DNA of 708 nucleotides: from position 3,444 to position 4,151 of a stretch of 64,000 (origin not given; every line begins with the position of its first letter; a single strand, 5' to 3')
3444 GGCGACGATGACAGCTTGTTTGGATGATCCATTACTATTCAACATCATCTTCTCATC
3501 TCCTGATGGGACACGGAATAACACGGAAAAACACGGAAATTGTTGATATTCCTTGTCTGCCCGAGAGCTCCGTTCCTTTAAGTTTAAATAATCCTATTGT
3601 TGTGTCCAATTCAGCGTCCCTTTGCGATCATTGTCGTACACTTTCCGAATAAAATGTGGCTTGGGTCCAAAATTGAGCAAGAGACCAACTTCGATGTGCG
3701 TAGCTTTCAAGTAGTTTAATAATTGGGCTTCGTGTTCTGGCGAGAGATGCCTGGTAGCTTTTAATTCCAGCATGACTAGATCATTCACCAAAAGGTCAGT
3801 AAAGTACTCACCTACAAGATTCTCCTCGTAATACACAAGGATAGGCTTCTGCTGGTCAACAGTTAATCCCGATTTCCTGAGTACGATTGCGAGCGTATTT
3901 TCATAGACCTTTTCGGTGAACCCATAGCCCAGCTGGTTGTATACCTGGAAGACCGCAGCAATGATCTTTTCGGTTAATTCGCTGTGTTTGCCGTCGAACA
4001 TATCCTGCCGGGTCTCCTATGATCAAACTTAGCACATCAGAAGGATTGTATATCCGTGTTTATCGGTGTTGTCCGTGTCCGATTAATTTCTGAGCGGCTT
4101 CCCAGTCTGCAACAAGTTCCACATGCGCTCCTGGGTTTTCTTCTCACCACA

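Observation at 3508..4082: GxxExxY nuclease-fold gene on a cassette bounded by inverted arrays of three 10-bp ACACGGA repeats, inserted exactly between the fadN stop and the thiolase RBS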

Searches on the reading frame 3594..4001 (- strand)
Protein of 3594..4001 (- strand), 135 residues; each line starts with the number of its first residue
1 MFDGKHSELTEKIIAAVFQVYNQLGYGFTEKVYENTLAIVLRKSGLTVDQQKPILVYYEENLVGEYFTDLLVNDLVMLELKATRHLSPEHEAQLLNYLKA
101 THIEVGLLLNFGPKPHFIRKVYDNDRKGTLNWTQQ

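Call 5: search_protein_families(library=pfam, proteins=[window:3594-4001:-])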
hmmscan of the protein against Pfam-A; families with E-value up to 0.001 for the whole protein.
window:3594-4001:- (135 aa): 1 family
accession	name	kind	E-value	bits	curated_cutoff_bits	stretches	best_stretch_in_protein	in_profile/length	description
PF13366.12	PDDEXK_3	-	1.3e-39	135.6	22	1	8-115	2-112/117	PD-(D/E)XK nuclease superfamily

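Call 7: search_protein_families(library=ncbifam, proteins=[window:3594-4001:-])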
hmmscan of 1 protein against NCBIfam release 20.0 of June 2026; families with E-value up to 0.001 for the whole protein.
window:3594-4001:- (135 aa): 1 family
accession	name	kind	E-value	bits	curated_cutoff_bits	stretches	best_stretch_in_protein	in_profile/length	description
TIGR04256.1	GxxExxY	subfamily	7.8e-39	132.6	35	1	8-119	1-113/116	GxxExxY protein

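Call 12: find_homologous_proteins(query=window:3597-4001:-)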
Query window:3597-4001:- (135 aa): 8000 proteins with E <= 0.001 among 8000 candidates; the best 120 are listed.
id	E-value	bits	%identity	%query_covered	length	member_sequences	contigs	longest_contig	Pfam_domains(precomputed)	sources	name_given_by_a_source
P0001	5.3e-84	297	100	100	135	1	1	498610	PF13366.13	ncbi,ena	-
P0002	1.6e-61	224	75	99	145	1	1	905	PF13366.13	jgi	jgi:GxxExxY protein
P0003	7.0e-60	219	74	99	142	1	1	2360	PF13366.13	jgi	-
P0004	6.5e-59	216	74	99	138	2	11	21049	PF13366.13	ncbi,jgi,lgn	-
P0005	4.7e-58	213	74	99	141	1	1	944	PF13366.13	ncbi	-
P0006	1.9e-57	211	75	99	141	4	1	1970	PF13366.13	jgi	-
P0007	2.4e-57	211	72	100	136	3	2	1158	PF13366.13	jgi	jgi:GxxExxY protein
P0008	3.4e-57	210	71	100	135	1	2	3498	PF13366.13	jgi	jgi:GxxExxY protein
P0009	3.7e-57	210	72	99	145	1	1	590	PF13366.13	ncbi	-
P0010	8.4e-57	209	72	99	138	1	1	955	PF13366.13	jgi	jgi:GxxExxY protein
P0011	9.4e-57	209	70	99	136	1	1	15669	PF13366.13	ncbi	-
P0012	9.7e-57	209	72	99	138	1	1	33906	PF13366.13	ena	-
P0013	1.1e-56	209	70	100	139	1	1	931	PF13366.13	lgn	-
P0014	1.1e-56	209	74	99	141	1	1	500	PF13366.13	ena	-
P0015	1.1e-56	209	73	99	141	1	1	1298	PF13366.13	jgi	jgi:GxxExxY protein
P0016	1.3e-56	208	70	100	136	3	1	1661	PF13366.13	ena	-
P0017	1.5e-56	208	70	100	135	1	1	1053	PF13366.13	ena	-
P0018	1.8e-56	208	70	99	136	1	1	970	PF13366.13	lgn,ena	-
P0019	2.1e-56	208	71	99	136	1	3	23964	PF13366.13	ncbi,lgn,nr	ncbi:MAG: GxxExxY protein [Chloroflexota bacterium]|nr:GxxExxY protein [Anaerolineae bacterium]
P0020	2.4e-56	208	70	99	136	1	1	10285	PF13366.13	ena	-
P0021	4.6e-56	207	69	99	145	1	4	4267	PF13366.13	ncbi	-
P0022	4.7e-56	207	74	99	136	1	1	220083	PF13366.13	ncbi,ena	-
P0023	4.9e-56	207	68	99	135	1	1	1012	PF13366.13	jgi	-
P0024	5.2e-56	206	72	99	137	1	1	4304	PF13366.13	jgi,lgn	jgi:GxxExxY protein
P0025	5.6e-56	206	74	99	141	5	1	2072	PF13366.13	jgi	jgi:GxxExxY protein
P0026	6.5e-56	206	71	100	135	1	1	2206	PF13366.13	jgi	jgi:GxxExxY protein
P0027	6.7e-56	206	70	99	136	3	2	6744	PF13366.13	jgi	-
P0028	9.8e-56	206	69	99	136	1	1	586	PF13366.13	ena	-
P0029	1.3e-55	205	70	100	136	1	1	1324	PF13366.13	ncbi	-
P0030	2.0e-55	205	70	100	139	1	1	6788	PF13366.13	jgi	jgi:GxxExxY protein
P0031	2.0e-55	205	70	99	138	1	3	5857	PF13366.13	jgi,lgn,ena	jgi:GxxExxY protein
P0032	3.3e-55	204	69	99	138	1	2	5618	PF13366.13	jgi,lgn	jgi:GxxExxY protein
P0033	3.7e-55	204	73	99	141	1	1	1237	PF13366.13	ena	-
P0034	4.3e-55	203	70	99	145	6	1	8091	PF13366.13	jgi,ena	-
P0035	4.7e-55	203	69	99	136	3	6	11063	PF13366.13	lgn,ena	-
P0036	4.9e-55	203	70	99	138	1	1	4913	PF13366.13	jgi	jgi:GxxExxY protein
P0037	6.2e-55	203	69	100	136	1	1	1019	PF13366.13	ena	-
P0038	7.7e-55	203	69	99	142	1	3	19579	PF13366.13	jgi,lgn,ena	-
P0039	7.9e-55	203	68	100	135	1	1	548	PF13366.13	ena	-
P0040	1.1e-54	202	71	99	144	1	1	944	PF13366.13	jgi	jgi:GxxExxY protein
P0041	1.2e-54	202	69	99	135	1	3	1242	PF13366.13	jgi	-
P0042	1.3e-54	202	69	100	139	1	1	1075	PF13366.13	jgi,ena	-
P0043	1.6e-54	202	73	98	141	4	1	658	PF13366.13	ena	-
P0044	1.7e-54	202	69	100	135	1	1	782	PF13366.13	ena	-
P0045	1.8e-54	202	68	99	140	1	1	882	PF13366.13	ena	-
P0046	2.1e-54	201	71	99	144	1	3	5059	PF13366.13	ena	-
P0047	2.2e-54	201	69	99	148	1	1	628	PF13366.13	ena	-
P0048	2.4e-54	201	71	99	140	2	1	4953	PF13366.13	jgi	jgi:GxxExxY protein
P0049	2.7e-54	201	70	98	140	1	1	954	PF13366.13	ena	-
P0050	3.0e-54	201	67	100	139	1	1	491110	PF13366.13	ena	-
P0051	3.0e-54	201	73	98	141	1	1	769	PF13366.13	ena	-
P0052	3.3e-54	201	68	100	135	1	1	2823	PF13366.13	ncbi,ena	-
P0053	3.4e-54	201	71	98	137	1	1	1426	PF13366.13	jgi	jgi:GxxExxY protein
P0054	3.6e-54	200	70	98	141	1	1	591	PF13366.13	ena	-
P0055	4.4e-54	200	72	99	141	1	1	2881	PF13366.13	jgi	jgi:GxxExxY protein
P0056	4.5e-54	200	68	100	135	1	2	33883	PF13366.13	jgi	jgi:GxxExxY protein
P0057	4.8e-54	200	69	99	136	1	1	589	PF13366.13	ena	-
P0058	5.6e-54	200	70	100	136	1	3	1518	PF13366.13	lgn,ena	-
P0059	6.0e-54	200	68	99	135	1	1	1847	PF13366.13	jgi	jgi:GxxExxY protein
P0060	6.9e-54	200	73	99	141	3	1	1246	PF13366.13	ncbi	-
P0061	7.0e-54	200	71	99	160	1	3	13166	PF13366.13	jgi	jgi:GxxExxY protein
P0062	7.1e-54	200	69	99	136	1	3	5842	PF13366.13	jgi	jgi:GxxExxY protein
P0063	8.4e-54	199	69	99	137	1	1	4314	PF13366.13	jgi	-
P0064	1.1e-53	199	69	99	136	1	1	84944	PF13366.13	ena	-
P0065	1.1e-53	199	68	100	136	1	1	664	PF13366.13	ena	-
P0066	1.1e-53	199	68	99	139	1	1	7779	PF13366.13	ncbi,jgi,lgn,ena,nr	ncbi:MAG TPA: GxxExxY protein [Anaerolineaceae bacterium]|nr:GxxExxY protein [Anaerolineaceae bacter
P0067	1.3e-53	199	69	99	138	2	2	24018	PF13366.13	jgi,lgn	jgi:GxxExxY protein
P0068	1.5e-53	198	68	99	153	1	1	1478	PF13366.13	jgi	-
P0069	1.7e-53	198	69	100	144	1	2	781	PF13366.13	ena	-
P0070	1.7e-53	198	69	97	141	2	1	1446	PF13366.13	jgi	-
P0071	1.7e-53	198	69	99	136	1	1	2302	PF13366.13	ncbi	-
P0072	2.1e-53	198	68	99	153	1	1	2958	PF13366.13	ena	-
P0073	2.2e-53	198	70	98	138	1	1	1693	PF13366.13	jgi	jgi:GxxExxY protein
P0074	2.2e-53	198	67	99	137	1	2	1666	PF13366.13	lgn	-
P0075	2.3e-53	198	70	100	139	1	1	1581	PF13366.13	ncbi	-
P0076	2.4e-53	198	69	99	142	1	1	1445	PF13366.13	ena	-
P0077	2.6e-53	198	67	100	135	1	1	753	PF13366.13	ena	-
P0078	2.7e-53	198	67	97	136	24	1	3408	PF13366.13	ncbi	-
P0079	3.0e-53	198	70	99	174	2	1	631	PF13366.13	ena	-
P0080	3.1e-53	197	68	100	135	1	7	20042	PF13366.13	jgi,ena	-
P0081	3.3e-53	197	70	99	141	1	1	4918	PF13366.13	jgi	jgi:GxxExxY protein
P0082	3.7e-53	197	68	99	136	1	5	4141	PF13366.13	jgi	jgi:GxxExxY protein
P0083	3.8e-53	197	67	99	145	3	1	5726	PF13366.13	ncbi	-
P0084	4.1e-53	197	69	97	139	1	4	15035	PF13366.13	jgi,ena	jgi:GxxExxY protein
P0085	4.7e-53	197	70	99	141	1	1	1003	PF13366.13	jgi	jgi:GxxExxY protein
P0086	4.8e-53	197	68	98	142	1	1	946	PF13366.13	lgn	-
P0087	4.8e-53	197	66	97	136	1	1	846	PF13366.13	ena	-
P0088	4.9e-53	197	71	99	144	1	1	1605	PF13366.13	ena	-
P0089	5.1e-53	197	69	99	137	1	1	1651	PF13366.13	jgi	jgi:GxxExxY protein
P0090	5.5e-53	197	67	100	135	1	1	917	PF13366.13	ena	-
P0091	5.6e-53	197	69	100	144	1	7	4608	PF13366.13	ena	-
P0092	5.8e-53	197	68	100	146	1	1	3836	PF13366.13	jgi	jgi:GxxExxY protein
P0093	6.2e-53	197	67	100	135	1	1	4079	PF13366.13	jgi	-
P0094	6.2e-53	196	70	98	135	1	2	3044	PF13366.13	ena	-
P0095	6.6e-53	196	70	99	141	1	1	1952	PF13366.13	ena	-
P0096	6.7e-53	196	67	99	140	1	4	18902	PF13366.13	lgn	-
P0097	7.3e-53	196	68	99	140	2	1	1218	PF13366.13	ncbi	-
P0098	7.8e-53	196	66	99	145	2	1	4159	PF13366.13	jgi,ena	-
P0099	8.0e-53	196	69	100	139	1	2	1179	PF13366.13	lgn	-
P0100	8.6e-53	196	66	99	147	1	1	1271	PF13366.13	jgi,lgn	jgi:GxxExxY protein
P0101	9.4e-53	196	69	97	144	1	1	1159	PF13366.13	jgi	jgi:GxxExxY protein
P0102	1.0e-52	196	68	99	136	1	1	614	PF13366.13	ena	-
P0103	1.0e-52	196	66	100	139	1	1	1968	PF13366.13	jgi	jgi:GxxExxY protein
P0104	1.0e-52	196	67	97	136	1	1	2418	PF13366.13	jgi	-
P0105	1.1e-52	196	67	100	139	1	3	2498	PF13366.13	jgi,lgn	jgi:GxxExxY protein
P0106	1.1e-52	196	71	99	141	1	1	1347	PF13366.13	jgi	jgi:GxxExxY protein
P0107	1.2e-52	196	66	100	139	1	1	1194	PF13366.13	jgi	jgi:GxxExxY protein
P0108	1.3e-52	195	68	100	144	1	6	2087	PF13366.13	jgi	-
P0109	1.3e-52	195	67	100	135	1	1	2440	PF13366.13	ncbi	-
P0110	1.4e-52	195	67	100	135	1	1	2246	PF13366.13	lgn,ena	-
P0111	1.4e-52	195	67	100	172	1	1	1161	PF13366.13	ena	-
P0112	1.5e-52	195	69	99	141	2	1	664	PF13366.13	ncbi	-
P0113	1.6e-52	195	69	99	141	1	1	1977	PF13366.13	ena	-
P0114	1.7e-52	195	69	99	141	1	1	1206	PF13366.13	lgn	-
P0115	1.7e-52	195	69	99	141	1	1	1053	PF13366.13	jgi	jgi:GxxExxY protein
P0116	2.0e-52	195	68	100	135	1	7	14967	PF13366.13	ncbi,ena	-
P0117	2.2e-52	195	70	97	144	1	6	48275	PF13366.13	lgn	-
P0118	2.3e-52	195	68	99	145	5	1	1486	PF13366.13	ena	-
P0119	2.4e-52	195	71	99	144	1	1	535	PF13366.13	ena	-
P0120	2.5e-52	195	67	100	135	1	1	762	PF13366.13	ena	-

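Call 15: find_encoding_contigs(protein=P0001, flank=3000, max_places=3)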
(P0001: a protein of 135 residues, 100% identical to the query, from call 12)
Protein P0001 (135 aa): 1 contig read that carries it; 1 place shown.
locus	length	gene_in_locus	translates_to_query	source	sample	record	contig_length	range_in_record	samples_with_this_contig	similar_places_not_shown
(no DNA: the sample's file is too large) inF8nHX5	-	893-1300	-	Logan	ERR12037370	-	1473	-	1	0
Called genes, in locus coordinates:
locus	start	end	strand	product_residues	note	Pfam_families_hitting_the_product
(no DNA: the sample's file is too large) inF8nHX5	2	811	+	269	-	?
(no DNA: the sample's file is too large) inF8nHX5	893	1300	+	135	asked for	PF13366:PDDEXK_3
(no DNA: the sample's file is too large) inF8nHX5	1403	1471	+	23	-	?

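Call 34: find_related_loci(query=A1, collection=metagenome_contigs, flank=4000)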
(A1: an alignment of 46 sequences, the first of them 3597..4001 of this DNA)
Query A1 (135 aa) in metagenome_contigs; peptide patterns used: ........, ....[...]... (x = any residue, [..] = any of these).
600 stretches matched a pattern (row limit reached: there are more); 555 encode a relative of the query (tblastn E <= 1e-3); the best 80 are kept; 80 distinct loci.
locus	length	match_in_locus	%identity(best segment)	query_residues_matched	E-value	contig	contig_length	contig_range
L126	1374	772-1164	69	5-135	6e-62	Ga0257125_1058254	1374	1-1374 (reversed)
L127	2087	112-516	68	1-135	5e-60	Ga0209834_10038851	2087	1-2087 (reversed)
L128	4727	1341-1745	66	1-135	8e-58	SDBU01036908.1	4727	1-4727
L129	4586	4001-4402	66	2-135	1e-57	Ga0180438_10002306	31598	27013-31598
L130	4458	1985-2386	66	2-135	2e-57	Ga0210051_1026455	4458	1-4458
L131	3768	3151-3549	65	2-134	2e-57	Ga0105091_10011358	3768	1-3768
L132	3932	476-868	66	2-132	1e-57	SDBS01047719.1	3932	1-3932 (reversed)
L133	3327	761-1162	66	2-135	2e-57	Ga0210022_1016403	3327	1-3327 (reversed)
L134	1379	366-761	67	2-133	7e-60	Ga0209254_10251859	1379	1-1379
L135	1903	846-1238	65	2-132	2e-56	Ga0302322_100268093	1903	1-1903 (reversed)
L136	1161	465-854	68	5-134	4e-58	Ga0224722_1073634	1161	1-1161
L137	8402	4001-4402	64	1-134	3e-55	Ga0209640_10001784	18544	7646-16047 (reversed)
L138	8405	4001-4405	61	1-135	2e-54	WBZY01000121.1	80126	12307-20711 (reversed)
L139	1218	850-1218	69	1-123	6e-57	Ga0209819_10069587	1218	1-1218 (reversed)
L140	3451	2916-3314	62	2-134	4e-54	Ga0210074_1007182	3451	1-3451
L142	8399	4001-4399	62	1-133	1e-53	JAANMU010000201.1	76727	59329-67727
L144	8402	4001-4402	57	2-135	3e-53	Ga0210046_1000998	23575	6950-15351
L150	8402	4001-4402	56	2-135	3e-52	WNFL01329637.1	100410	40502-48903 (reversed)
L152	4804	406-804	59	2-134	1e-51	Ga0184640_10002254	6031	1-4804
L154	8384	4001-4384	63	5-132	3e-51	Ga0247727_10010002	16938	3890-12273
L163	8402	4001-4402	61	1-134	2e-50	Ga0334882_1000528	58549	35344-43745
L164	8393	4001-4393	60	5-135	1e-49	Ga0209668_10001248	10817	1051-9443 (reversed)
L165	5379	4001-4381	65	5-131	8e-50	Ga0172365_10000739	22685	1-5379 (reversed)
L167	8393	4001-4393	62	5-135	7e-50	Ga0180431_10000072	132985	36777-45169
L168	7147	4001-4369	64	5-127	9e-50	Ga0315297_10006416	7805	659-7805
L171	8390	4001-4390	62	5-134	1e-49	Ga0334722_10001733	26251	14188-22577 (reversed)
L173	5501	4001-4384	63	5-132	3e-49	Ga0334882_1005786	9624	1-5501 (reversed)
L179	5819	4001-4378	61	9-134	8e-49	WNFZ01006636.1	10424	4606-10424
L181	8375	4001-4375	62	3-127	1e-48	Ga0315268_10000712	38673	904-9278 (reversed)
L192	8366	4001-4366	65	5-126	3e-48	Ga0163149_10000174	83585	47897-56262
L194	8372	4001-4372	65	5-128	4e-48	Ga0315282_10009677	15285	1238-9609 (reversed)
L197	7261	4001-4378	61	9-134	8e-48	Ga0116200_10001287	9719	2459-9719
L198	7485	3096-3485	55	5-134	1e-47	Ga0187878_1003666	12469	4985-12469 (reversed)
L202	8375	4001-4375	57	3-127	5e-47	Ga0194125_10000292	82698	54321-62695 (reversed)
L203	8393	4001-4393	59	5-135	4e-47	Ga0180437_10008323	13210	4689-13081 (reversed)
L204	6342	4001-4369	62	5-127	4e-47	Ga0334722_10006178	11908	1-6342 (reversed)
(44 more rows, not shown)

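Call 53: search_solved_structures(query=A1, max_evalue=1, show_alignments=1)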
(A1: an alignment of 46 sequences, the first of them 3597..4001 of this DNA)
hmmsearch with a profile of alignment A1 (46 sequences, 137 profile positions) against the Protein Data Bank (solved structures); distinct sequences matched with E-value up to 1: 4.
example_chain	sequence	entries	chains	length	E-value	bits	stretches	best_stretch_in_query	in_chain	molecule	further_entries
8egr_K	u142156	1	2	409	0.27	14.7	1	46-127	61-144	SGNH_hydro domain-containing protein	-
1qlb_A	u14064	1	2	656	0.92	13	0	60-96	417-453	FUMARATE REDUCTASE FLAVOPROTEIN SUBUNIT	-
1e7p_A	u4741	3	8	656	0.93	13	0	60-96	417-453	Fumarate reductase flavoprotein subunit | QUINOL-FUMARATE REDUCTASE FLAVOPROTEIN SUBUNIT A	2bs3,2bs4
2bs2_A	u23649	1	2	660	0.94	13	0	60-96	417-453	QUINOL-FUMARATE REDUCTASE FLAVOPROTEIN SUBUNIT A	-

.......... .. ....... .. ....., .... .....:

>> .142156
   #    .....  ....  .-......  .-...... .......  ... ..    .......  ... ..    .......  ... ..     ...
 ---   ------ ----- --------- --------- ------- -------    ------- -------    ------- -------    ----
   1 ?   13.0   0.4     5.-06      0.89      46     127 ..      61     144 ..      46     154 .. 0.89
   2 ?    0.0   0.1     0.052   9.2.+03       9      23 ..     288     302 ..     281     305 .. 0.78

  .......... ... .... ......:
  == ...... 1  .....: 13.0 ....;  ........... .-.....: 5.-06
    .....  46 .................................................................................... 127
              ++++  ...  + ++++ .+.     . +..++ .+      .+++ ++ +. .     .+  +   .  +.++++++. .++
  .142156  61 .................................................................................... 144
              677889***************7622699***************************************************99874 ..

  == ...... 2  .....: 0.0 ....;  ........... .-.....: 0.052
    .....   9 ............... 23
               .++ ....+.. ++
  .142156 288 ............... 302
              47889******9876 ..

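Call 56: search_dna_similar(query=window:3597-4001:-, collection=plasmids, mode=protein, max_rows=30)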
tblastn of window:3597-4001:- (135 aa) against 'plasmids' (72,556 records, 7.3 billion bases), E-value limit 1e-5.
Records with a match: 8; places in all: 10; records where one place covers at least 80% of the query: 5.
Best place of each record, by identity: <60% 8.
By first word of the organism name: Fusobacteria 1; Gemmatirosa 1; Persicobacter 1; Treponema 1; Bacteroides 1; Prevotella 1; Bernardetia 1; Sphingomonas 1.
By predicted mobility (MOB-suite, as given by PLSDB): non-mobilizable 8.
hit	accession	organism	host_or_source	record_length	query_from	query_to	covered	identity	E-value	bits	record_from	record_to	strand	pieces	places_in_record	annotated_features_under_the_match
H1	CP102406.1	Fusobacteria bacterium ZRK30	pure culture,cold seep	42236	5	124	89%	52.5%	8e-33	127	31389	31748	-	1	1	GxxExxY protein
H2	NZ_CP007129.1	Gemmatirosa kalamazoonensis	-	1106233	8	129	90%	41.8%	3e-23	100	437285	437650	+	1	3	record has no annotation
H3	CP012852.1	Persicobacter sp. JZB09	cell culture,soil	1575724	5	124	89%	39.2%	8e-21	94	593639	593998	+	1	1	none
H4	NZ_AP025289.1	Treponema saccharophilum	-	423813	10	112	76%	44.8%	2e-17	84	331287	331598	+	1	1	GxxExxY protein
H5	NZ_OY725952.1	Bacteroides finegoldii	-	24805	7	117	82%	39.3%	1e-16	82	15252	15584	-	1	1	GxxExxY protein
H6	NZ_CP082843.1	Prevotella nigrescens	-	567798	5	131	94%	31.3%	4e-13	72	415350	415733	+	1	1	GxxExxY protein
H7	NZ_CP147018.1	Bernardetia sp. Wsw4-3y2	Red alga,Red algae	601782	7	111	78%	36.4%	2e-12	69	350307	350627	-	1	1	GxxExxY protein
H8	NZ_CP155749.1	Sphingomonas parapaucimobilis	Chinese cabbage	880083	13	112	74%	35.6%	1e-9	62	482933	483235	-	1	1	GxxExxY protein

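Call 58: get_annotated_region(hit=H1, flank=1200)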
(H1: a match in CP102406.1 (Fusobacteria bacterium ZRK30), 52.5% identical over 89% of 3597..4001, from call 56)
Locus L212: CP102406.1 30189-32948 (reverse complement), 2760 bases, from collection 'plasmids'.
description: Fusobacteria bacterium ZRK30 plasmid pZRK30-1, complete sequence
organism: Fusobacteria bacterium ZRK30 (NCBI taxid 2970471)
taxonomy: Bacteria; Fusobacteriota; ; ; ; ; Fusobacteria bacterium ZRK30
host: -; source: pure culture,cold seep; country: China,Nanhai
typing (MOB-suite, as given by PLSDB): non-mobilizable
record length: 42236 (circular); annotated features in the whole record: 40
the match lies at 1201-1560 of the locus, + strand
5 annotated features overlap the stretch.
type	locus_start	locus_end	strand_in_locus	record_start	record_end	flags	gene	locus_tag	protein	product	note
CDS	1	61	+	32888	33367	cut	-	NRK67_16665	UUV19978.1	hypothetical protein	-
CDS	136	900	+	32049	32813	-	-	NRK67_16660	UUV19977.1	ATP-binding protein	-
CDS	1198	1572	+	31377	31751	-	-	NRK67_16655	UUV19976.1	GxxExxY protein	-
CDS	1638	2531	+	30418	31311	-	-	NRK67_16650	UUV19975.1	metal-dependent hydrolase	-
CDS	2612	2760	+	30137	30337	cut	-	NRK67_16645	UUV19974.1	hypothetical protein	-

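Call 59: get_annotated_region(hit=H2, flank=1200)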
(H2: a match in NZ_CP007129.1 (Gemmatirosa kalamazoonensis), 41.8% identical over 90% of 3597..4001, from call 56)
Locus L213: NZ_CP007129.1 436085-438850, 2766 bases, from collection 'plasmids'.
description: Gemmatirosa kalamazoonensis strain KBS708 plasmid 1, complete sequence
organism: Gemmatirosa kalamazoonensis (NCBI taxid 861299)
taxonomy: Bacteria; Gemmatimonadota; Gemmatimonadia; Gemmatimonadales; Gemmatimonadaceae; Gemmatirosa; Gemmatirosa kalamazoonensis
host: -; source: -; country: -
typing (MOB-suite, as given by PLSDB): non-mobilizable
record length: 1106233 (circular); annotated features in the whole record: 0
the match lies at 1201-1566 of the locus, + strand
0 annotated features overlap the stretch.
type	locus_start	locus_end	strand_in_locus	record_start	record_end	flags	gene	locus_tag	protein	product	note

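Call 60: get_annotated_region(hit=H4, flank=1200)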
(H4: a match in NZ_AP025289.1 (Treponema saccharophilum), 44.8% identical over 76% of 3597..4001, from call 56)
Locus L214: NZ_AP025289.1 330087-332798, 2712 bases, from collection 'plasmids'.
description: Treponema saccharophilum strain JCM 32279 plasmid pTS1, complete sequence
organism: Treponema saccharophilum (NCBI taxid 165)
taxonomy: Bacteria; Spirochaetota; Spirochaetia; Spirochaetales; Treponemataceae; Treponema; Treponema saccharophilum
host: -; source: -; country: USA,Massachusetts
typing (MOB-suite, as given by PLSDB): non-mobilizable
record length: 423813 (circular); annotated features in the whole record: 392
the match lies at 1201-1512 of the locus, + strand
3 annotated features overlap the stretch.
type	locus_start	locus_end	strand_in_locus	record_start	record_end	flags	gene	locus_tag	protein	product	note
CDS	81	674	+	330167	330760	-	-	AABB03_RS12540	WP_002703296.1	hypothetical protein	-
CDS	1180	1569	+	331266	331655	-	-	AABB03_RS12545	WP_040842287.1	GxxExxY protein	-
CDS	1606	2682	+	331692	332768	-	-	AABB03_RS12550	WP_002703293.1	Fic family protein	-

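Call 61: get_annotated_region(hit=H5, flank=1200)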
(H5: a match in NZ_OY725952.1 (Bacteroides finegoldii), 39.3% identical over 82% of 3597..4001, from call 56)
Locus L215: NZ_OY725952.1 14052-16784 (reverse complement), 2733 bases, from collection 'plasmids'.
description: Bacteroides finegoldii strain Bacteroides finegoldii TSDC17.2-1.1 plasmid 50, complete sequence
organism: Bacteroides finegoldii (NCBI taxid 338188)
taxonomy: Bacteria; Bacteroidota; Bacteroidia; Bacteroidales; Bacteroidaceae; Bacteroides; Bacteroides finegoldii
host: -; source: -; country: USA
typing (MOB-suite, as given by PLSDB): non-mobilizable
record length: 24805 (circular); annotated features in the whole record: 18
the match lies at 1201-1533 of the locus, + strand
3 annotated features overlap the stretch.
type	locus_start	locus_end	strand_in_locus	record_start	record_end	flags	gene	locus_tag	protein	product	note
CDS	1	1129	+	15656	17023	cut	radA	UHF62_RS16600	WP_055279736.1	DNA repair protein RadA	GO:0006281 - DNA repair [Evidence IEA]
CDS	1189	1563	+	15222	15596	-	-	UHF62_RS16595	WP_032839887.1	GxxExxY protein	-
CDS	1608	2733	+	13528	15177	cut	-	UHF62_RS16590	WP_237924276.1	FAD-dependent protein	-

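Call 62: get_annotated_region(hit=H6, flank=1200)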
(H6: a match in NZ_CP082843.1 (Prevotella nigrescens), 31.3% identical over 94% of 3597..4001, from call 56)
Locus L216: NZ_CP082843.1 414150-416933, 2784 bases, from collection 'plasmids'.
description: Prevotella nigrescens strain FDAARGOS_1486 plasmid unnamed, complete sequence
organism: Prevotella nigrescens (NCBI taxid 28133)
taxonomy: Bacteria; Bacteroidota; Bacteroidia; Bacteroidales; Prevotellaceae; Prevotella; Prevotella nigrescens
host: -; source: -; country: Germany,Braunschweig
typing (MOB-suite, as given by PLSDB): non-mobilizable; mating-pair formation MPF_T
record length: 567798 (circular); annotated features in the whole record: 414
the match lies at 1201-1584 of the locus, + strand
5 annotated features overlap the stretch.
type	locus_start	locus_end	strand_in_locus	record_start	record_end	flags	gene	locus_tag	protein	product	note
CDS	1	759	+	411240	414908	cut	-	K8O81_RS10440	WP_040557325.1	hypothetical protein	-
CDS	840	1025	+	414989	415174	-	-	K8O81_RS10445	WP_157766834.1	hypothetical protein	-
CDS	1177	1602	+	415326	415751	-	-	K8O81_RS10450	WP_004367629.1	GxxExxY protein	-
CDS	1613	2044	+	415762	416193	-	-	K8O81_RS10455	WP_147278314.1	hypothetical protein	-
CDS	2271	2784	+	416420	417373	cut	-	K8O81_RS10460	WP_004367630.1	DUF6261 family protein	-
